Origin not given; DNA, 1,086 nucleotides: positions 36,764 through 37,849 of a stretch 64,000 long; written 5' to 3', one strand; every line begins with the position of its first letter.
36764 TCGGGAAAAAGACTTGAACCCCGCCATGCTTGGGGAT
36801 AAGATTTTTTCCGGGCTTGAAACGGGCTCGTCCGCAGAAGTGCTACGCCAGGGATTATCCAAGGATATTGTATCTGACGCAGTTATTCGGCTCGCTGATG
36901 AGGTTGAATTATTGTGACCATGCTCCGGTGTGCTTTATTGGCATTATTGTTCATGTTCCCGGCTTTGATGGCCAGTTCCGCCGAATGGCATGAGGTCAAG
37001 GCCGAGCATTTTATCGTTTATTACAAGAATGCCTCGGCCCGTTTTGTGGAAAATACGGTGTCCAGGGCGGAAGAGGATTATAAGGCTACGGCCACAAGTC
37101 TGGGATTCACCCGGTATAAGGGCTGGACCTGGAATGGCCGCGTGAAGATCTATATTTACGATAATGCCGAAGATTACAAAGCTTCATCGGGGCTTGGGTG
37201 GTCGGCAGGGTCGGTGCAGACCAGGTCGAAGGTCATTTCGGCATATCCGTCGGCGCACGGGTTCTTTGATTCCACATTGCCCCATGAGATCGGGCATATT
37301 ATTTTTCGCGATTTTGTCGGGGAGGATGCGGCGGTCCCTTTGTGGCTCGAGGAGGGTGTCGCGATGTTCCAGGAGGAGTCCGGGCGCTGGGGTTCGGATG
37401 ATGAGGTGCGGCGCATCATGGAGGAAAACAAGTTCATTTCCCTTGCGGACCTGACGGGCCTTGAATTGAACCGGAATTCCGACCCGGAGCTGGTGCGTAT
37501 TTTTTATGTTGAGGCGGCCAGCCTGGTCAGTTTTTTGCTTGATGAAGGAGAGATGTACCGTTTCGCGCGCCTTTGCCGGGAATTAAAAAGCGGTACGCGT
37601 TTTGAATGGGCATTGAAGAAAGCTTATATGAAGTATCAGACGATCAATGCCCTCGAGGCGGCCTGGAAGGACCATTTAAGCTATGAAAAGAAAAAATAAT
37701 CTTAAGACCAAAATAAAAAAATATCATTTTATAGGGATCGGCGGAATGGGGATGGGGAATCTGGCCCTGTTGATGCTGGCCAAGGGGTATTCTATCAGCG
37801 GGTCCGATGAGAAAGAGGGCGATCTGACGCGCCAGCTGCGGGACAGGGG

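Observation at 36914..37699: A secreted gluzincin-type metallopeptidase-like gene translationally coupled between murG and murC-ddl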

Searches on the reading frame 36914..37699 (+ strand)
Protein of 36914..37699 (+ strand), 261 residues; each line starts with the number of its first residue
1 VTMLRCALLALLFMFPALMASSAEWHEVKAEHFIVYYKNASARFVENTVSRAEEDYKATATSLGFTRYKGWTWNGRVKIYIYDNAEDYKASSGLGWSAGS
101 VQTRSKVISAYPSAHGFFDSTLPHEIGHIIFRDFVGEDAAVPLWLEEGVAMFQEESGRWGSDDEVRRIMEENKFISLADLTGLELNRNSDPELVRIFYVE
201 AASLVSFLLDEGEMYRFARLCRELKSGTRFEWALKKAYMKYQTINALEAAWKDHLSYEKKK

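Call 3: search_protein_families(library=pfam, proteins=[window:36914-37699:+], max_evalue=1)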
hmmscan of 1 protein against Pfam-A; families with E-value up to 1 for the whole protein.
window:36914-37699:+ (261 aa): 3 families
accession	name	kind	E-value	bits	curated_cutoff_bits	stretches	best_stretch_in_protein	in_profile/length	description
PF13485.12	Peptidase_MA_2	-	6e-12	46.2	32.4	1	73-255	17-199/201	Peptidase MA superfamily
PF19527.4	DUF6055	-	0.0064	15.9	27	1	45-130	62-140/417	Family of unknown function (DUF6055)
PF16738.10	CBM26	-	0.22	12.1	28.1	1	72-102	8-36/70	Starch-binding module 26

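Call 4: search_protein_families(library=ncbifam, proteins=[window:36914-37699:+], max_evalue=1)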
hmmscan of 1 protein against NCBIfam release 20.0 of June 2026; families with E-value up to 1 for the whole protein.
window:36914-37699:+ (261 aa): 1 family
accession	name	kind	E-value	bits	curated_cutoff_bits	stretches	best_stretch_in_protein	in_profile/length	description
NF033876.2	flagella_HExxH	equivalog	0.0068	15.9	205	1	115-252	126-260/384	flagellinolysin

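Call 5: search_solved_structures(query=window:36914-37699:+, max_evalue=10, show_alignments=2)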
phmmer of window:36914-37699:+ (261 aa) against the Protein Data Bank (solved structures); distinct sequences matched with E-value up to 10: 8.
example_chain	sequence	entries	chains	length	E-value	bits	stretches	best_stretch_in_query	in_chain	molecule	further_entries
5xoh_A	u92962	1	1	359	0.17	14.4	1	82-179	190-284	Bergaptol O-methyltransferase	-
1dc3_A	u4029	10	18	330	1.4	11.5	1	110-168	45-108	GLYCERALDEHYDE 3-PHOSPHATE DEHYDROGENASE | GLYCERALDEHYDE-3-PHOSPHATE DEHYDROGENASE | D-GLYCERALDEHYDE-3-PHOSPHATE DEHYDROGENASE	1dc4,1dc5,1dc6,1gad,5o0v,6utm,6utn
1s7c_A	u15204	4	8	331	1.4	11.5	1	110-168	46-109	Glyceraldehyde 3-phosphate dehydrogenase A | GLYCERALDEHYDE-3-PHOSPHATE DEHYDROGENASE | Glyceraldehyde-3-phosphate dehydrogenase A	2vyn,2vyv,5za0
1gae_O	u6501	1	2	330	1.4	11.5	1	110-168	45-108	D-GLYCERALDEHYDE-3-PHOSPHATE DEHYDROGENASE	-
4mvj_A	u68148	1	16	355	1.6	11.3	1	110-167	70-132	Glyceraldehyde-3-phosphate dehydrogenase A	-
8i7e_A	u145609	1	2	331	1.7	11.2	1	110-168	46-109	Glyceraldehyde-3-phosphate dehydrogenase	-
8jst_A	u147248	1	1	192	3.8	10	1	65-102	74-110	Endo-beta-1,4-xylanase rMxylcd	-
6y0h_A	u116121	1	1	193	8.6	8.9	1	65-114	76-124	Endo-1,4-beta-xylanase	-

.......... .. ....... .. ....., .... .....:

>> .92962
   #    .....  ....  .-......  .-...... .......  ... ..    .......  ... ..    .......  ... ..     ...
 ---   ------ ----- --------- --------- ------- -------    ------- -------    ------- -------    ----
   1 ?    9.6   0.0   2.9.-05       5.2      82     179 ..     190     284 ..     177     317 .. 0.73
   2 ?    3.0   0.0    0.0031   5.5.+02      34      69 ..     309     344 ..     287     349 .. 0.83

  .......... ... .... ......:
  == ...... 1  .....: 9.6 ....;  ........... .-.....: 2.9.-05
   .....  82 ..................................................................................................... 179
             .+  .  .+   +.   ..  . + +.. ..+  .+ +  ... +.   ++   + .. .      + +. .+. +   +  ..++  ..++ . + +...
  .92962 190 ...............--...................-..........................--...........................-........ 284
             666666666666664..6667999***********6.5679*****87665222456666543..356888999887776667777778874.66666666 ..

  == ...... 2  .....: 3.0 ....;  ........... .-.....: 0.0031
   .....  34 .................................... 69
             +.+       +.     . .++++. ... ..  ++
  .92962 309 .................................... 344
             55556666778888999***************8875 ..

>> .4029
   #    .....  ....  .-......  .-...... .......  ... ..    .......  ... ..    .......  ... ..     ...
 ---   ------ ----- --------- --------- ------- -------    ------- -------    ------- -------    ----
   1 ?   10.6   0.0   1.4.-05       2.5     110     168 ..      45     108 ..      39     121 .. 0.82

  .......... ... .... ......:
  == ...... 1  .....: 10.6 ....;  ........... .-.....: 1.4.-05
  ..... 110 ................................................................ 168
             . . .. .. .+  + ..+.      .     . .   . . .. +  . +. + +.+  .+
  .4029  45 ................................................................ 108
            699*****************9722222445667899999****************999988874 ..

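Call 6: find_homologous_proteins(query=window:36914-37699:+, max_evalue=0.001)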
Query window:36914-37699:+ (261 aa): 897 proteins with E <= 0.001 among 2472 candidates; the best 120 are listed.
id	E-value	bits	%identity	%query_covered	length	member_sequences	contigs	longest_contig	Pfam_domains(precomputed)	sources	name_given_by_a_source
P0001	2.0e-163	560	100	95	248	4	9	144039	PF13485.12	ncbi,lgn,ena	-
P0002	4.6e-129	447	77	97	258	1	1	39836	PF13485.12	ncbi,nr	ncbi:MAG: hypothetical protein HQL20_07955 [Candidatus Omnitrophica bacterium]|nr:hypothetical prote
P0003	1.3e-128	446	75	100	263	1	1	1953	PF13485.12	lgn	-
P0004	1.3e-126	439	74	99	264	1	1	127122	PF13485.12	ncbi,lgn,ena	ncbi:MAG: peptidase MA family metallohydrolase [Candidatus Omnitrophota bacterium]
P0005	8.3e-119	414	70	99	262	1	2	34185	PF13485.12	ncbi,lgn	-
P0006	8.6e-111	387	70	92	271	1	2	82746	PF13485.12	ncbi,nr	ncbi:MAG: hypothetical protein HQL22_00875 [Candidatus Omnitrophica bacterium]|nr:hypothetical prote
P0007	1.6e-108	380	65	99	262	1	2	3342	PF13485.12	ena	-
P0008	2.9e-107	376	62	99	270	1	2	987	PF13485.12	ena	-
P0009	1.5e-104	367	60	99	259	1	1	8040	PF13485.12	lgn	-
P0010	8.0e-104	365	66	93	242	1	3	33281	PF13485.12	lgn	-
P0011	4.0e-102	359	64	96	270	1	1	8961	PF13485.12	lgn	-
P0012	7.2e-101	355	62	98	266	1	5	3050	PF13485.12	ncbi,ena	-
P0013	1.8e-97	344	59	97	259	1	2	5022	PF13485.12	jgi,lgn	jgi:hypothetical protein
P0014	1.5e-96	341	58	98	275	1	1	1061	PF13485.12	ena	-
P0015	5.6e-96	339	61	92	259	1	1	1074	PF13485.12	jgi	jgi:hypothetical protein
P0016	7.6e-96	338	56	100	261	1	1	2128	PF13485.12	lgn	-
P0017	1.7e-95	337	58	97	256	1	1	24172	PF13485.12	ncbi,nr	ncbi:MAG: hypothetical protein HQL21_05760 [Candidatus Omnitrophica bacterium]|nr:hypothetical prote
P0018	8.3e-93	328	56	99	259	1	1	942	PF13485.12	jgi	jgi:hypothetical protein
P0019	3.3e-90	320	54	98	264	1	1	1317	PF13485.12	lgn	-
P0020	3.3e-89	317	59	91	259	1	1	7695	PF13485.12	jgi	jgi:hypothetical protein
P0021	1.0e-87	312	57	91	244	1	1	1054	PF13485.12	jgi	jgi:hypothetical protein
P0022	7.3e-84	299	55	90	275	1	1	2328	PF13485.12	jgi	-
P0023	7.5e-84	299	54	96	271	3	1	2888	PF13485.12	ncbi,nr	ncbi:MAG: hypothetical protein GX606_04150 [Elusimicrobia bacterium]|nr:hypothetical protein [Elusim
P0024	2.0e-82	294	55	91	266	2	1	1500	PF13485.12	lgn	-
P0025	2.5e-82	294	54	96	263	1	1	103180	PF13485.12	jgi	jgi:hypothetical protein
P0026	3.6e-82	294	53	96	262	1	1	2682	PF13485.12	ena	-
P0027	9.0e-82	292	53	95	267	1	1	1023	PF13485.12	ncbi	-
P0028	2.8e-80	287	53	92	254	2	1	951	PF13485.12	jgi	jgi:hypothetical protein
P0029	4.0e-80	287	51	94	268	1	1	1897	PF13485.12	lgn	-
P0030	1.1e-79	285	51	94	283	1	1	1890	PF13485.12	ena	-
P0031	1.3e-79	285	48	97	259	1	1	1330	PF13485.12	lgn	-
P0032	1.5e-79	285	50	98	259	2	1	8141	PF13485.12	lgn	-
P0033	6.1e-79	283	51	97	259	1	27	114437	PF13485.12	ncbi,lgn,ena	-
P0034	1.4e-78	282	50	98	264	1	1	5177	PF13485.12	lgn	-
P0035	1.4e-78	282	48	97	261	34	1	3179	PF13485.12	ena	-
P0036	1.7e-78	282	53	95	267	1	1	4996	PF13485.12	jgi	jgi:hypothetical protein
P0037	3.2e-78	281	49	94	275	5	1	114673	PF13485.12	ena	-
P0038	3.4e-78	281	48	98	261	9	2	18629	PF13485.12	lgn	-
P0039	4.1e-78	280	50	98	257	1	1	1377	PF13485.12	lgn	-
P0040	4.4e-78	280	54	89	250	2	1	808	PF13485.12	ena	-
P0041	8.2e-78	279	49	96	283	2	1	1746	PF13485.12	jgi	-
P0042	1.0e-77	279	53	89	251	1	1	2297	PF13485.12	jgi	jgi:hypothetical protein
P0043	1.2e-77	279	49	98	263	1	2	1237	PF13485.12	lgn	-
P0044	1.4e-77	279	48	96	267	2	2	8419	PF13485.12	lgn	-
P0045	1.6e-77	278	46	99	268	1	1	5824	PF13485.12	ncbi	-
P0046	2.0e-77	278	50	93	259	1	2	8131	PF13485.12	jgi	-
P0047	2.2e-77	278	50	92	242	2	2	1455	PF13485.12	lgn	-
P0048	2.3e-77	278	49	98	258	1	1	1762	PF13485.12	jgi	-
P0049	3.2e-77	277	52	94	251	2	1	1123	PF13485.12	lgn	-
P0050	3.7e-77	277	47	97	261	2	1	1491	PF13485.12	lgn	-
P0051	3.8e-77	277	52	90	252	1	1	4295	PF13485.12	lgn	-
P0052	5.6e-77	277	48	98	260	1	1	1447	PF13485.12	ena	-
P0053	8.3e-77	276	48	98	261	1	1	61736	PF13485.12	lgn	-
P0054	1.1e-76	276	50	97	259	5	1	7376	PF13485.12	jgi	-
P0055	1.4e-76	275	48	96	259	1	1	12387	PF13485.12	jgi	-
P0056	2.0e-76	275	49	92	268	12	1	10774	PF13485.12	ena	-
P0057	2.6e-76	274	49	90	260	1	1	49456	PF13485.12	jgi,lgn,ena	-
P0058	3.0e-76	274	48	94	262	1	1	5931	PF13485.12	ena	-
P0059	3.2e-76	274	48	99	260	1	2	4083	PF13485.12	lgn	-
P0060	3.8e-76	274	52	95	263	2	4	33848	PF13485.12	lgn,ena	-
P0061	3.9e-76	274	47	98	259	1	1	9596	PF13485.12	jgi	-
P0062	4.4e-76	274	49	97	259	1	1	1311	PF13485.12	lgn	-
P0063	4.5e-76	274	49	99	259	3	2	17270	PF13485.12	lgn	-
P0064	5.6e-76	273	46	98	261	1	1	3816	PF13485.12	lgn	-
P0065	6.0e-76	273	48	98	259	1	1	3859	PF13485.12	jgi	-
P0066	6.0e-76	273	50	97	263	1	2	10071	PF13485.12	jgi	jgi:hypothetical protein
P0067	8.0e-76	273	49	97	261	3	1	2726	PF13485.12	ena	-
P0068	1.0e-75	272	46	95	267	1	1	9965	PF13485.12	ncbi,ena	-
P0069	1.0e-75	272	48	98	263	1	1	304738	PF13485.12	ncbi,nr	ncbi:MAG: hypothetical protein HQL24_01265 [Candidatus Omnitrophica bacterium]|nr:hypothetical prote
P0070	1.1e-75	272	46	99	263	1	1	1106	PF13485.12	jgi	-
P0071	1.6e-75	272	47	98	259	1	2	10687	PF13485.12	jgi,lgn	-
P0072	1.7e-75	272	47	99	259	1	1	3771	PF13485.12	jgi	-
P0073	2.1e-75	271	47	95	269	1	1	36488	PF13485.12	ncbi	-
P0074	2.3e-75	271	46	97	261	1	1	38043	PF13485.12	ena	-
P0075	2.5e-75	271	47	98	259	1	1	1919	PF13485.12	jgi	-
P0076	2.5e-75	271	55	87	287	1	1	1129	PF13485.12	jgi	-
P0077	4.2e-75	270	49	95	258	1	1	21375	PF13485.12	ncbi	-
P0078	4.3e-75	270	50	90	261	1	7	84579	PF13485.12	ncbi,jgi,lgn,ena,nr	ncbi:MAG TPA: peptidase MA family metallohydrolase [Candidatus Omnitrophota bacterium]|nr:peptidase 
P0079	4.6e-75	270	49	96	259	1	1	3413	PF13485.12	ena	-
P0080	5.2e-75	270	48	92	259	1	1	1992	PF13485.12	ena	-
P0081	6.1e-75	270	46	94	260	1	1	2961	PF13485.12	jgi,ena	-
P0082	6.2e-75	270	50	87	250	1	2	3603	PF13485.12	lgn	-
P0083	6.4e-75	270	48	98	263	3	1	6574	PF13485.12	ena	-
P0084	7.0e-75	270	47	94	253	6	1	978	PF13485.12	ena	-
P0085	8.1e-75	270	46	97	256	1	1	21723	PF13485.12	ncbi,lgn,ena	-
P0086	8.7e-75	269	51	90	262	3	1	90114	PF13485.12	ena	-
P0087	8.8e-75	269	47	95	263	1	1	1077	PF13485.12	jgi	jgi:hypothetical protein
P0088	1.1e-74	269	49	96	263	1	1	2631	PF13485.12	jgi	jgi:hypothetical protein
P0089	1.9e-74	268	46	97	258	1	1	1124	PF13485.12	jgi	-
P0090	2.1e-74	268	50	93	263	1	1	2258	PF13485.12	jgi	jgi:hypothetical protein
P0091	2.4e-74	268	47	98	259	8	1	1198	PF13485.12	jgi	-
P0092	2.8e-74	268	47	97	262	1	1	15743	PF13485.12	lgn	-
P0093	3.0e-74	268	50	89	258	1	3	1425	PF13485.12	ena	-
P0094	3.7e-74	267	45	97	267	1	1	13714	PF13485.12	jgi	jgi:hypothetical protein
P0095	4.6e-74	267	48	95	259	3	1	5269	PF13485.12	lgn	-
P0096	7.0e-74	266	48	96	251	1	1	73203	PF13485.12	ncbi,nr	ncbi:MAG: hypothetical protein JW847_09190 [Candidatus Omnitrophica bacterium]|nr:hypothetical prote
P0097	7.2e-74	266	49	86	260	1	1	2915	PF13485.12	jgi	-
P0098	7.5e-74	266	50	92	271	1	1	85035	PF13485.12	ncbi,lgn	-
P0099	1.1e-73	266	49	99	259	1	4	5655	PF13485.12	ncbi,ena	-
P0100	1.3e-73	266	48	98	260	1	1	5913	PF13485.12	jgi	-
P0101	1.4e-73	265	48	98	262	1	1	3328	PF13485.12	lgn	-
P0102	1.6e-73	265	46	99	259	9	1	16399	PF13485.12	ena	-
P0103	1.6e-73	265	46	97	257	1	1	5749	PF13485.12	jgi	jgi:hypothetical protein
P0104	1.8e-73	265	48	95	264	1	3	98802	PF13485.12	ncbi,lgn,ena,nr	ncbi:MAG: hypothetical protein K8S27_02175 [Candidatus Omnitrophica bacterium]|nr:hypothetical prote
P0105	2.0e-73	265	48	99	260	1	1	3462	PF13485.12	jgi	jgi:hypothetical protein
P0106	2.1e-73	265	50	91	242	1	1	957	PF13485.12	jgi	-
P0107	2.3e-73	265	48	92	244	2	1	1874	PF13485.12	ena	-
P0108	4.2e-73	264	46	98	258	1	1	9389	PF13485.12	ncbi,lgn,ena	-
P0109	4.9e-73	264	48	90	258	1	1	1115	PF13485.12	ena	-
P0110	4.9e-73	264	48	97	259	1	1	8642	PF13485.12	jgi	-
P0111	5.8e-73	263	49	87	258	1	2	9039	PF13485.12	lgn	-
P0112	6.3e-73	263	48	97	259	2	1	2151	PF13485.12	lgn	-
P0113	8.3e-73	263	46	99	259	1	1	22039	PF13485.12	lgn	-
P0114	9.6e-73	263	46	98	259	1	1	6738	PF13485.12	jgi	-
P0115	1.0e-72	263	47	90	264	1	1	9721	PF13485.12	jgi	-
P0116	1.1e-72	262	50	91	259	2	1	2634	PF13485.12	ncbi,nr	ncbi:MAG: peptidase MA family metallohydrolase [Candidatus Omnitrophota bacterium]|nr:peptidase MA f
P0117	1.2e-72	262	47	98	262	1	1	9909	PF13485.12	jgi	-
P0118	1.3e-72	262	47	92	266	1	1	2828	PF13485.12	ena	-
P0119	1.4e-72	262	47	97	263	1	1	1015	PF13485.12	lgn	-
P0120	1.5e-72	262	49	90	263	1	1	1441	PF13485.12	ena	-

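Call 9: find_related_loci(query=A1, collection=genome_contigs, flank=6000)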
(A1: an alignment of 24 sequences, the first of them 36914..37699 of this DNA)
Query A1 (261 aa) in genome_contigs; peptide patterns used: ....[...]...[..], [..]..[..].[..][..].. (x = any residue, [..] = any of these).
328 stretches matched a pattern; 275 encode a relative of the query (tblastn E <= 1e-3); the best 80 are kept; 80 distinct loci.
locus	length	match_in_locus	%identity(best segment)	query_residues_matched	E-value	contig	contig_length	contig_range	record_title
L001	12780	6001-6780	76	1-260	2e-134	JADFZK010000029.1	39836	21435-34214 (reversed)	MAG: Candidatus Omnitrophota bacterium isolate nHGRbin18 nHGR_bin18_NODE_362_length_39836_cov_11.856917, whole genome sh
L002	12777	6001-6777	74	2-260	1e-130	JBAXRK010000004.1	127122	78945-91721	MAG: Candidatus Omnitrophota bacterium isolate ELA581 MAG581_4, whole genome shotgun sequence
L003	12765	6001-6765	70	3-260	2e-123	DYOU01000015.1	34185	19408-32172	MAG TPA_asm: Candidatus Elulimicrobium sp. isolate SulCav_GS09_5_2_46_18 SulCav_GS09_5_1784_length_34185_cov_9_287723, w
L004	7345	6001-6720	70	22-261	4e-116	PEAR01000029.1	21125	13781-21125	MAG: Candidatus Omnitrophota bacterium isolate Cal1bin1 scaffold84, whole genome shotgun sequence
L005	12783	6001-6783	57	1-255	2e-100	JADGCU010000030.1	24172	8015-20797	MAG: Candidatus Omnitrophota bacterium isolate nXXbin4 nXX_bin4_NODE_207_length_24172_cov_4.934942, whole genome shotgun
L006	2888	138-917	54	7-260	5e-91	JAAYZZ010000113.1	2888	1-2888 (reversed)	MAG: Elusimicrobia bacterium isolate AS06rmzACSIP_371 317021_AS06, whole genome shotgun sequence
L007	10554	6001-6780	49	1-261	5e-84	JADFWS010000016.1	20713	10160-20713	MAG: Candidatus Omnitrophota bacterium isolate nCal2bin1 nCal2_bin1_NODE_16_length_20713_cov_3.141500, whole genome shot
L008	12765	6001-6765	51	4-256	1e-83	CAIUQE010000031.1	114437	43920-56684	MAG: Candidatus Omnitrophica bacterium isolate MJ-2014-D6_bin-075 genome assembly, contig: bin-075:31/49, whole genome s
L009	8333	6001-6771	49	3-255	4e-81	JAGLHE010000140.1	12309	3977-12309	MAG: Candidatus Omnitrophota bacterium isolate RS_10_7 ROV157_10.bin.7.fa_140, whole genome shotgun sequence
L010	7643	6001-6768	46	1-256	1e-80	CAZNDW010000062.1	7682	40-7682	MAG TPA_asm: uncultured Planctomycetales bacterium isolate binchicken_co21_435 genome assembly, contig: NODE_9707_length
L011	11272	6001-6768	48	8-256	2e-80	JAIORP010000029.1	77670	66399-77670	MAG: Candidatus Omnitrophota bacterium isolate SMBSF21 20074_Bin_2_contigs_1_c_000000000038, whole genome shotgun sequen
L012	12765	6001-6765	46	3-256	5e-80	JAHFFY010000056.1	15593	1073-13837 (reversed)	MAG: Candidatus Omnitrophota bacterium isolate nzgw302 NODE_5374_length_15594_cov_4.343437, whole genome shotgun sequenc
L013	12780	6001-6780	48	1-255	7e-80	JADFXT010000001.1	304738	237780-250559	MAG: Candidatus Omnitrophota bacterium isolate nDJH15bin6 nDJH15_bin6_NODE_1_length_304738_cov_6.983366, whole genome sh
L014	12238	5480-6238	48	6-259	1e-79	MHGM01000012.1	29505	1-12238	MAG: Omnitrophica WOR_2 bacterium RIFCSPHIGHO2_01_FULL_52_10 rifcsphigho2_01_scaffold_14628, whole genome shotgun sequen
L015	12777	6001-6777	45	1-255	1e-79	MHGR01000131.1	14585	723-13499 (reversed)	MAG: Omnitrophica WOR_2 bacterium RIFCSPHIGHO2_02_FULL_52_10 rifcsphigho2_02_scaffold_8849, whole genome shotgun sequenc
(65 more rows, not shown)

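Call 17: predict_structure(alignment_id=A1)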
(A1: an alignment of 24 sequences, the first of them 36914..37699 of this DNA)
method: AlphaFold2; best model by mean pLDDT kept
length: 261 residues; sequences in the alignment: 24
mean_pLDDT: 87.5   pTM: 0.83
mean pLDDT of the five models: 87.5, 87.4, 87.1, 86.4, 86.1
residues with pLDDT >= 90: 175; 70-90: 47; 50-70: 38; < 50: 1
segments of 3 or more residues with pLDDT < 50: none
pLDDT, mean of each block of 10 residues (from residue 1): 62 56 87 94 94 93 75 84 89 81 93 79 94 93 96 70 94 97 91 94 94 92 96 96 96 86 56
secondary structure, 60 per line:
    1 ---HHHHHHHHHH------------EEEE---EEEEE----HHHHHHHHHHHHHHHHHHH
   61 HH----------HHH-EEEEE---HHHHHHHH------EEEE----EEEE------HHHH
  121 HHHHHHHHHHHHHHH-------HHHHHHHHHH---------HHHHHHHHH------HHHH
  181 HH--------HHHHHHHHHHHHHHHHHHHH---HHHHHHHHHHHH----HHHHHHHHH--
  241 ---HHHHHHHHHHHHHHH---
elements in order: H4-13 E26-29 E33-37 H42-62 E77-81 H85-92 E99-102 E107-110 H117-135 H143-152 H162-170 H177-182 H191-210 H214-225 H230-238 H244-258
